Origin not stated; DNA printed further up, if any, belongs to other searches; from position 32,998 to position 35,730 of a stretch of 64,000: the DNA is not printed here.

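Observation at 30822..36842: Rieske oxygenase + DMGDH-like flavoenzyme + Bug binding protein operon back-to-back with phnW: candidate folate-linked N-demethylation route for methylated aminophosphonates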

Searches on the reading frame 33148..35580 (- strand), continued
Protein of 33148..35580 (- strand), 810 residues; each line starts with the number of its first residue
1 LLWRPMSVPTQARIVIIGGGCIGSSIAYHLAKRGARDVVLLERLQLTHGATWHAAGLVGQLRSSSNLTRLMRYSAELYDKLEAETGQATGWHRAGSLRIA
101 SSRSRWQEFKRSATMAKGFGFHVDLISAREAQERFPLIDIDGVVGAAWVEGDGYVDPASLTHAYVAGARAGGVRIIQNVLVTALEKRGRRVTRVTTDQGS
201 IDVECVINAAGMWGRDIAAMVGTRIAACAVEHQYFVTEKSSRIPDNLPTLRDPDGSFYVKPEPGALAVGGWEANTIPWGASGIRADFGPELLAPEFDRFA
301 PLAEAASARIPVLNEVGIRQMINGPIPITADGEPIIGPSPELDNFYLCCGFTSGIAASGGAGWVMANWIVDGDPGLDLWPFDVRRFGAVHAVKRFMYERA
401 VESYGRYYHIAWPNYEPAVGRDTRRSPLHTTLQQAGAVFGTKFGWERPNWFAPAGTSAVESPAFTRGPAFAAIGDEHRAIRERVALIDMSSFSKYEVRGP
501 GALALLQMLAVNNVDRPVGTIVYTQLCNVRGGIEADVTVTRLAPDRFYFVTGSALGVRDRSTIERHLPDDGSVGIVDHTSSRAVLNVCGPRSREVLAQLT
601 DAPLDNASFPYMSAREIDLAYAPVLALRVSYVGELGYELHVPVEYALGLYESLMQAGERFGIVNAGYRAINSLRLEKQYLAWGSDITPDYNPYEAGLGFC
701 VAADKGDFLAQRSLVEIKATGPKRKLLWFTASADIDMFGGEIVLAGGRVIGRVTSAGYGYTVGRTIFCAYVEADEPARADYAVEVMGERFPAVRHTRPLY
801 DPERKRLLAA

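Call 80: get_annotated_region(hit=H92, flank=10000)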
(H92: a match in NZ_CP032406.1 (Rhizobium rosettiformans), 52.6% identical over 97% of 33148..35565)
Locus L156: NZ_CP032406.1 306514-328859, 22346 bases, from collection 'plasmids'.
description: Rhizobium rosettiformans strain MAE2-X plasmid p1, complete sequence
organism: Rhizobium rosettiformans (NCBI taxid 1368430)
taxonomy: Bacteria; Pseudomonadota; Alphaproteobacteria; Hyphomicrobiales; Rhizobiaceae; Rhizobium; Rhizobium rosettiformans
host: -; source: Isolation,ex cyanobacteria field sample from freshwater; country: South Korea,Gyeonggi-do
typing (MOB-suite, as given by PLSDB): mobilizable; relaxase MOBP,MOBQ
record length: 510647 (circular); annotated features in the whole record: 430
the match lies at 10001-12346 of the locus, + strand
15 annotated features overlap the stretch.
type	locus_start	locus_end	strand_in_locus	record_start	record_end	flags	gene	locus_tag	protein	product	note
CDS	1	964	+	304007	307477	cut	-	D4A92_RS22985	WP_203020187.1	AAA family ATPase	-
CDS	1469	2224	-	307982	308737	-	-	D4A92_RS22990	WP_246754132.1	DeoR/GlpR family DNA-binding transcription regulator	-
CDS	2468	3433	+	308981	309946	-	-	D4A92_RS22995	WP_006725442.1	ABC transporter substrate-binding protein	-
CDS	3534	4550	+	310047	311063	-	-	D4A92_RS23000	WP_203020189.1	betaine/proline/choline family ABC transporter ATP-binding protein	GO:0015837 - amine transport [Evidence IEA]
CDS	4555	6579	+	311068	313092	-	-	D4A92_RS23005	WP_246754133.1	ABC transporter permease subunit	GO:0055085 - transmembrane transport [Evidence IEA]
CDS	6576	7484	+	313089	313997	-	-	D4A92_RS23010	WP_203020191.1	choline/ethanolamine kinase family protein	GO:0016310 - phosphorylation [Evidence IEA]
CDS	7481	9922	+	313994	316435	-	-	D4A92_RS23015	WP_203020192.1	FAD-dependent oxidoreductase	-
CDS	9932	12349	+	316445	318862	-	-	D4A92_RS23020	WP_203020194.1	FAD-dependent oxidoreductase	-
CDS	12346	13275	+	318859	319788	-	-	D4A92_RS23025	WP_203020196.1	phosphotransferase family protein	-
CDS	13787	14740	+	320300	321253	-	-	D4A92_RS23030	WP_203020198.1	NmrA/HSCARG family protein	-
CDS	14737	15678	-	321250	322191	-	-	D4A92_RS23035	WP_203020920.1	LysR family transcriptional regulator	-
CDS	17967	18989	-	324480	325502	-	-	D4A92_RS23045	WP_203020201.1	LacI family DNA-binding transcriptional regulator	-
CDS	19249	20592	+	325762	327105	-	-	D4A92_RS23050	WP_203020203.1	extracellular solute-binding protein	-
CDS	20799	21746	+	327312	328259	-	-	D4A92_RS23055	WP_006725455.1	sugar ABC transporter permease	-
CDS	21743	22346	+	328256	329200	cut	-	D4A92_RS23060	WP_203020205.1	carbohydrate ABC transporter permease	GO:0008643 - carbohydrate transport [Evidence IEA]; GO:0055085 - transmembrane transport [Evidence IEA]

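Call 83: get_annotated_region(hit=H86, flank=12000)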
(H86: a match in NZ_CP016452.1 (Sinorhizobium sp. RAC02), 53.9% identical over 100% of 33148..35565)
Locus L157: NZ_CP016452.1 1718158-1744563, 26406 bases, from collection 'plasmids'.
description: Sinorhizobium sp. RAC02 plasmid pBSY16_1, complete sequence
organism: Sinorhizobium sp. RAC02 (NCBI taxid 1842534)
taxonomy: Bacteria; Pseudomonadota; Alphaproteobacteria; Hyphomicrobiales; Rhizobiaceae; Sinorhizobium; Sinorhizobium sp. RAC02
host: -; source: Microbial isolate,Algal phycosphere; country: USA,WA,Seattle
typing (MOB-suite, as given by PLSDB): non-mobilizable
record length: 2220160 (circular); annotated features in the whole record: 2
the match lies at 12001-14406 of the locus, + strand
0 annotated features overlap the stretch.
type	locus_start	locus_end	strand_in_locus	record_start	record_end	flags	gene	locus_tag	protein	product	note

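Call 84: get_annotated_region(hit=H88, flank=12000)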
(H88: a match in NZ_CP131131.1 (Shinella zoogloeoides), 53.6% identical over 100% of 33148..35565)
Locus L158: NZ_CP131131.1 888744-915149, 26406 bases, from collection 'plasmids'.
description: Shinella zoogloeoides strain Teo12 plasmid p1_Teo12, complete sequence
organism: Shinella zoogloeoides (NCBI taxid 352475)
taxonomy: Bacteria; Pseudomonadota; Alphaproteobacteria; Hyphomicrobiales; Rhizobiaceae; Shinella; Shinella zoogloeoides
host: -; source: isolate,Activated charcoal; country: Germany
typing (MOB-suite, as given by PLSDB): non-mobilizable
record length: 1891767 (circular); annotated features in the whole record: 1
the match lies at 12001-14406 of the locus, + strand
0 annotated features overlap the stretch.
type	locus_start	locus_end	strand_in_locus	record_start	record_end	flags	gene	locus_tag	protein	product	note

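Call 88: search_protein_families(library=ncbifam, proteins=[L157:14531-15838:-, L157:20529-21539:-, L157:21574-22935:-, L157:23074-23958:+, L157:23960-24826:-, L157:8380-9486:+, L158:6294-7331:-, L158:7342-8829:-, L158:8835-9704:+, L157:7385-8257:-], max_evalue=1e-10)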
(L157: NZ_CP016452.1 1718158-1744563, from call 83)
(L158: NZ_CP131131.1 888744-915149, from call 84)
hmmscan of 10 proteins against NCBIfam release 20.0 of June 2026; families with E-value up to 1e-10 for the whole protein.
L157:14531-15838:- (435 aa): 1 family
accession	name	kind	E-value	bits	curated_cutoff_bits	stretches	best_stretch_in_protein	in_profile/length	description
NF033733.1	MFS_ArsK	equivalog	3.4e-172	572.6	400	1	42-425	2-386/388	arsenite efflux MFS transporter ArsK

L157:20529-21539:- (336 aa): 21 families
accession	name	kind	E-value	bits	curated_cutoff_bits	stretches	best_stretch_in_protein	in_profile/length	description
TIGR01327.1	PGDH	equivalog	9.9e-70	235.8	454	1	27-319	23-308/525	phosphoglycerate dehydrogenase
NF009714.1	PRK13243.1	equivalog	1.9e-53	182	455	1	27-301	28-302/332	glyoxylate reductase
NF005069.0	PRK06487.1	equivalog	1.1e-48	165.9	448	1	40-303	44-302/320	2-hydroxyacid dehydrogenase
NF008759.0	PRK11790.1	equivalog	1.3e-48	165.7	404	1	19-303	28-308/410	phosphoglycerate dehydrogenase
NF006263.0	PRK08410.1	equivalog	3.5e-43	148.2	389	1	37-305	35-300/311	D-2-hydroxyacid dehydrogenase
NF011938.0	PRK15409.1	equivalog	3.9e-43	147.7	492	1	42-315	43-312/324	glyoxylate/hydroxypyruvate reductase GhrB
NF006374.0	PRK08605.1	subfamily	4.6e-41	141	356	1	66-315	70-325/332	D-lactate dehydrogenase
NF005387.0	PRK06932.1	equivalog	3.2e-38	131.5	492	1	39-303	39-301/314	2-hydroxyacid dehydrogenase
NF000492.1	vanH_gen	exception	3.2e-37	128.3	540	1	55-310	54-309/312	D-lactate dehydrogenase VanH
NF009127.0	PRK12480.1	equivalog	2.5e-34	118.8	579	1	68-318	72-326/330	D-lactate dehydrogenase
NF041369.1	Dhydh_Halo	equivalog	4.2e-34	118.2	400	1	74-301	64-284/305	D-2-hydroxyacid dehydrogenase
NF005750.0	PRK07574.1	equivalog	5.6e-34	117.8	329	1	19-317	64-362/386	NAD-dependent formate dehydrogenase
NF000004.1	vanH-D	exception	1.4e-29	103.2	550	1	69-310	76-315/323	D-lactate dehydrogenase VanH-D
NF000371.1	vanH_Agroup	exception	2.7e-29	102.4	700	1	55-310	59-314/322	VanH-A/VanH-Pt family D-lactate dehydrogenase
NF000151.1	vanH-Ac1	exception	1.2e-28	100.4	750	1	53-314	88-350/351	D-lactate dehydrogenase VanH-Ac1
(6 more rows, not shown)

L157:21574-22935:- (453 aa): 69 families (the best 25 are shown)
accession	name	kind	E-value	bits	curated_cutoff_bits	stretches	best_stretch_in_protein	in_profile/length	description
NF049939.1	HyAminethphonNHLyPbfA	equivalog_domain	2.5e-196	652.4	525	1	11-450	1-439/442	(R)-1-hydroxy-2-aminoethylphosphonate ammonia-lyase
NF004755.0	PRK06082.1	equivalog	3.8e-181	602.5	467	1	4-450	5-449/459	aspartate aminotransferase family protein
NF005993.0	PRK08117.1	subfamily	1.3e-84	284.3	574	1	55-450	27-427/433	aspartate aminotransferase family protein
NF006228.0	PRK08360.1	equivalog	2e-84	283.8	608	1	57-450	27-424/443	aspartate aminotransferase family protein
NF004426.0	PRK05769.1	equivalog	3.8e-81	273.1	552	1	31-450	15-437/441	acetyl ornithine aminotransferase family protein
NF006368.0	PRK08593.1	equivalog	6.8e-76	255.7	570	1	53-450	26-429/448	aspartate aminotransferase family protein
NF004718.0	PRK06062.1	subfamily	3.8e-74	249.9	472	1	55-449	40-445/454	hypothetical protein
NF005683.0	PRK07481.1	subfamily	1e-73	248.9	575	1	55-449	30-446/453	hypothetical protein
NF005685.0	PRK07483.1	equivalog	2.4e-71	240.9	485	1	53-449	12-434/444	aspartate aminotransferase family protein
NF045634.1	LeuMetRace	equivalog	1.7e-68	231.4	800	1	58-450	28-424/432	leucine/methionine racemase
TIGR00508.1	bioA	equivalog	5.2e-67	226.3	405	1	54-450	14-418/419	adenosylmethionine--8-amino-7-oxononanoate transaminase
NF005102.0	PRK06541.1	equivalog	8.3e-67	225.7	574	1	53-448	34-451/460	aspartate aminotransferase family protein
TIGR00700.1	GABAtrnsam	equivalog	3.3e-66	223.6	506.65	1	43-449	5-417/420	4-aminobutyrate--2-oxoglutarate transaminase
NF002874.0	PRK03244.1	equivalog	2.9e-65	220.6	457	1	47-448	20-390/399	acetylornithine transaminase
NF005692.0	PRK07495.1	equivalog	9.8e-64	215.5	724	1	58-451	27-420/425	4-aminobutyrate--2-oxoglutarate transaminase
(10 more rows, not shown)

L157:23074-23958:+ (294 aa): 41 families (the best 25 are shown)
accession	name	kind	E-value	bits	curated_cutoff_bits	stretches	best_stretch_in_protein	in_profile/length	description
TIGR03339.1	phn_lysR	subfamily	3.3e-97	325.1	341.1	1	5-282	1-278/279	aminoethylphosphonate catabolism associated LysR family transcriptional regulator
NF040786.1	LysR_Sec_metab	equivalog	2e-50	171.5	250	1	1-284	1-295/298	selenium metabolism-associated LysR family transcriptional regulator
NF045990.1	TransRegCbbRRhodb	equivalog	1.8e-36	125.8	450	1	5-278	10-291/304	LysR family regulator CbbR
NF053705.1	TransRegGltCGpos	equivalog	1.9e-33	116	350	1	1-281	1-287/300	glutamate biosynthesis transcriptional regulator GltC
NF008416.0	PRK11242.1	equivalog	2.1e-33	115.9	277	1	5-289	5-293/300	transcriptional regulator CynR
NF047520.1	trans_act_CidR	equivalog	3.2e-33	115.2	415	1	4-283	4-288/292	cidABC operon transcriptional activator CidR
NF045775.1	acetoin_reg_AlsR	exception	1.3e-30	106.9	430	1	5-271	5-277/290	acetoin biosynthesis transcriptional regulator AlsR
NF008722.0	PRK11716.1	equivalog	1.4e-29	103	246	1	2-283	2-290/293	HTH-type transcriptional activator IlvY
NF040889.1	trans_reg_YeiE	equivalog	2e-29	102.8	480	1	5-282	7-285/288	DNA-binding transcriptional regulator YeiE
TIGR02424.1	TF_pcaQ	equivalog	1.4e-28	99.7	303.8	1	5-287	7-298/300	pca operon transcription factor PcaQ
NF009327.0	PRK12684.1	subfamily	5.4e-27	94.8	402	1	1-245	1-251/313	CysB family HTH-type transcriptional regulator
NF008095.0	PRK10837.1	subfamily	2.7e-26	92.5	281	1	5-281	7-284/290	LysR family transcriptional regulator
NF009326.0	PRK12681.1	equivalog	2.1e-24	86.6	436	1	3-252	3-260/324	HTH-type transcriptional regulator CysB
NF007385.0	PRK09906.1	equivalog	4.4e-24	85.1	356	1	4-238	4-242/296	DNA-binding transcriptional regulator HcaR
NF047711.1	PutUtilRegPtrR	equivalog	9.1e-24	84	400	1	1-254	1-251/283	putrescine utilization regulator PtrR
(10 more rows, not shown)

L157:23960-24826:- (288 aa): 9 families
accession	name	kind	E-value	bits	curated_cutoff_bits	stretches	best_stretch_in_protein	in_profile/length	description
NF008352.0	PRK11139.1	subfamily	3.4e-80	269.4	288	1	7-287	7-293/305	transcriptional regulator GcvA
TIGR03418.1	chol_sulf_TF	equivalog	5.7e-55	186.4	324.8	1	6-283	1-289/291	choline sulfate utilization transcriptional regulator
NF041130.1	PenR_Burk_TF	exception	1.7e-54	185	625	1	4-286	6-289/292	beta-lactamase transcriptional regulator PenR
NF007491.0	PRK10086.1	equivalog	1.6e-45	155.3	316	1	8-286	19-309/313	DNA-binding transcriptional regulator DsdC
TIGR02036.1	dsdC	equivalog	8.4e-37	126.8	352.4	1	8-284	10-299/302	DNA-binding transcriptional regulator DsdC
NF040888.1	trans_reg_YafC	equivalog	1e-13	50.9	470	1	12-249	9-255/293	DNA-binding transcriptional regulator YafC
NF008416.0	PRK11242.1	equivalog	5.4e-13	48.9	277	1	21-166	16-170/300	transcriptional regulator CynR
NF053705.1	TransRegGltCGpos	equivalog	1.6e-12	47.2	350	1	22-128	17-125/300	glutamate biosynthesis transcriptional regulator GltC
NF002964.0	PRK03635.1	subfamily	2.4e-11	43.2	197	0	6-115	3-112/297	ArgP/LysG family DNA-binding transcriptional regulator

L157:8380-9486:+ (368 aa): 6 families
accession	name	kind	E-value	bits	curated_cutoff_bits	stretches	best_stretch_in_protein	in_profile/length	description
NF010028.0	PRK13503.1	equivalog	5.5e-20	71.9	288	1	223-349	146-272/278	HTH-type transcriptional activator RhaS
NF052371.1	TransRegGbdRPseu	equivalog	3.7e-16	59.1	480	1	247-348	225-325/365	choline metabolism transcriptional regulator GbdR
NF006902.0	PRK09393.1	equivalog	6.1e-16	58.5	425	1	240-346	212-318/327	transcriptional regulator FtrA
NF041686.2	ant_diox_reg_AndR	equivalog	1.1e-14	54.8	350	1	245-349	209-320/321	anthranilate 1,2-dioxygenase regulatory protein AndR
NF007860.0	PRK10572.1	equivalog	3e-13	49.3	208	1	99-349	52-284/292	arabinose operon transcriptional regulator AraC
NF040475.1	chlor_reg_RclR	equivalog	1.5e-11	44.2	400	1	223-347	152-276/284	reactive chlorine-specific transcriptional regulator RclR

L158:6294-7331:- (345 aa): 21 families
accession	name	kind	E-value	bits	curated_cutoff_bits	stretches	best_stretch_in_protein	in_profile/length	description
TIGR01327.1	PGDH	equivalog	9.1e-72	242.5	454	1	37-328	24-308/525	phosphoglycerate dehydrogenase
NF009714.1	PRK13243.1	equivalog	1.3e-55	189.1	455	1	33-310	25-302/332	glyoxylate reductase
NF005069.0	PRK06487.1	equivalog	8.1e-50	169.7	448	1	10-325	4-315/320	2-hydroxyacid dehydrogenase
NF008759.0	PRK11790.1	equivalog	1.6e-48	165.4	404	1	28-313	28-309/410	phosphoglycerate dehydrogenase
NF011938.0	PRK15409.1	equivalog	1.5e-45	155.6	492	1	45-324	37-312/324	glyoxylate/hydroxypyruvate reductase GhrB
NF006263.0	PRK08410.1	equivalog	1.6e-42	146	389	1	44-314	33-300/311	D-2-hydroxyacid dehydrogenase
NF006374.0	PRK08605.1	subfamily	1.1e-40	139.7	356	1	75-324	70-325/332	D-lactate dehydrogenase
NF041369.1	Dhydh_Halo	equivalog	7.5e-38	130.5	400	1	83-309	64-283/305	D-2-hydroxyacid dehydrogenase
NF005387.0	PRK06932.1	equivalog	9.8e-38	129.9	492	1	45-313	36-302/314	2-hydroxyacid dehydrogenase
NF005750.0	PRK07574.1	equivalog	4.5e-37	128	329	1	30-325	66-361/386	NAD-dependent formate dehydrogenase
NF000492.1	vanH_gen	exception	1.2e-36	126.4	540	1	68-319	58-309/312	D-lactate dehydrogenase VanH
NF009127.0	PRK12480.1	equivalog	1.8e-33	115.9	579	1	75-325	70-324/330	D-lactate dehydrogenase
NF000371.1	vanH_Agroup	exception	1.8e-27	96.4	700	1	68-319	63-314/322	VanH-A/VanH-Pt family D-lactate dehydrogenase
NF000004.1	vanH-D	exception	4.3e-27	95.1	550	1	76-319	74-315/323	D-lactate dehydrogenase VanH-D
NF000128.1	vanH-Sc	exception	4.5e-27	95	650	1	61-319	71-329/337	D-lactate dehydrogenase VanH-Sc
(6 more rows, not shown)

L158:7342-8829:- (495 aa): 69 families (the best 25 are shown)
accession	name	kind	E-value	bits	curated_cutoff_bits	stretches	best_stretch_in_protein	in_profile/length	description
NF049939.1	HyAminethphonNHLyPbfA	equivalog_domain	3.9e-197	655.1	525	1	53-492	1-439/442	(R)-1-hydroxy-2-aminoethylphosphonate ammonia-lyase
NF004755.0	PRK06082.1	equivalog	5.6e-184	611.8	467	1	45-493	4-450/459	aspartate aminotransferase family protein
NF006228.0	PRK08360.1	equivalog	2.5e-87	293.4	608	1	98-492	26-424/443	aspartate aminotransferase family protein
NF005993.0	PRK08117.1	subfamily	4.8e-84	282.5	574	1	98-492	28-427/433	aspartate aminotransferase family protein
NF004426.0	PRK05769.1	equivalog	1.2e-80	271.5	552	1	74-492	16-437/441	acetyl ornithine aminotransferase family protein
NF005683.0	PRK07481.1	subfamily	1.4e-75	255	575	1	98-491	31-446/453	hypothetical protein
NF006368.0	PRK08593.1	equivalog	2e-75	254.1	570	1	97-492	28-429/448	aspartate aminotransferase family protein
NF004718.0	PRK06062.1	subfamily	3.5e-75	253.3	472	1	97-492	40-446/454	hypothetical protein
NF005685.0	PRK07483.1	equivalog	2.1e-72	244.4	485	1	95-487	12-430/444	aspartate aminotransferase family protein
NF045634.1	LeuMetRace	equivalog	3.1e-69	233.8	800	1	100-492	28-424/432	leucine/methionine racemase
TIGR00508.1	bioA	equivalog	1.3e-66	224.9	405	1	96-492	14-418/419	adenosylmethionine--8-amino-7-oxononanoate transaminase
NF002874.0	PRK03244.1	equivalog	1.9e-66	224.5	457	1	89-489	20-389/399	acetylornithine transaminase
NF005102.0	PRK06541.1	equivalog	5.5e-66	223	574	1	95-488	34-449/460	aspartate aminotransferase family protein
NF008570.0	PRK11522.1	equivalog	3.9e-64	217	612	1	106-492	80-454/464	putrescine aminotransferase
TIGR00700.1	GABAtrnsam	equivalog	6.6e-64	216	506.65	1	85-492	5-418/420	4-aminobutyrate--2-oxoglutarate transaminase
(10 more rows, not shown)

L158:8835-9704:+ (289 aa): 40 families (the best 25 are shown)
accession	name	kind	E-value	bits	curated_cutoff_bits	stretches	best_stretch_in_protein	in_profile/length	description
TIGR03339.1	phn_lysR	subfamily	1.3e-98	329.7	341.1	1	5-282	1-278/279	aminoethylphosphonate catabolism associated LysR family transcriptional regulator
NF040786.1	LysR_Sec_metab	equivalog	2.3e-47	161.5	250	1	1-283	1-294/298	selenium metabolism-associated LysR family transcriptional regulator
NF045990.1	TransRegCbbRRhodb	equivalog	1.8e-37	129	450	1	5-278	10-291/304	LysR family regulator CbbR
NF053705.1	TransRegGltCGpos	equivalog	5.9e-32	111.1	350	1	1-280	1-286/300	glutamate biosynthesis transcriptional regulator GltC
NF040889.1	trans_reg_YeiE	equivalog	9.1e-31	107.2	480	1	5-282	7-285/288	DNA-binding transcriptional regulator YeiE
NF047520.1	trans_act_CidR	equivalog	1.2e-30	106.8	415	1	4-283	4-288/292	cidABC operon transcriptional activator CidR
NF008416.0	PRK11242.1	equivalog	1.6e-30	106.4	277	1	5-285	5-289/300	transcriptional regulator CynR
NF045775.1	acetoin_reg_AlsR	exception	2.9e-30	105.8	430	1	5-262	5-268/290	acetoin biosynthesis transcriptional regulator AlsR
NF008095.0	PRK10837.1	subfamily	1.2e-28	100.2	281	1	5-281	7-284/290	LysR family transcriptional regulator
NF008722.0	PRK11716.1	equivalog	9.1e-28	97.1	246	1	2-283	2-290/293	HTH-type transcriptional activator IlvY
TIGR02424.1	TF_pcaQ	equivalog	8.2e-27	93.9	303.8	1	5-242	7-250/300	pca operon transcription factor PcaQ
NF009327.0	PRK12684.1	subfamily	1.3e-24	87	402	1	1-245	1-251/313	CysB family HTH-type transcriptional regulator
NF047711.1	PutUtilRegPtrR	equivalog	3.4e-24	85.5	400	1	1-251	1-248/283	putrescine utilization regulator PtrR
NF009326.0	PRK12681.1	equivalog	3.4e-23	82.6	436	1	3-251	3-259/324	HTH-type transcriptional regulator CysB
NF007385.0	PRK09906.1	equivalog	8.4e-23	80.9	356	1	4-237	4-241/296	DNA-binding transcriptional regulator HcaR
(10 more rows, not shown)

L157:7385-8257:- (290 aa): 1 family
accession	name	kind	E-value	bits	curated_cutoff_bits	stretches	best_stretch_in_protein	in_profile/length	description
TIGR04379.1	myo_inos_iolE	equivalog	8.1e-11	42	290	0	122-264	122-267/290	myo-inosose-2 dehydratase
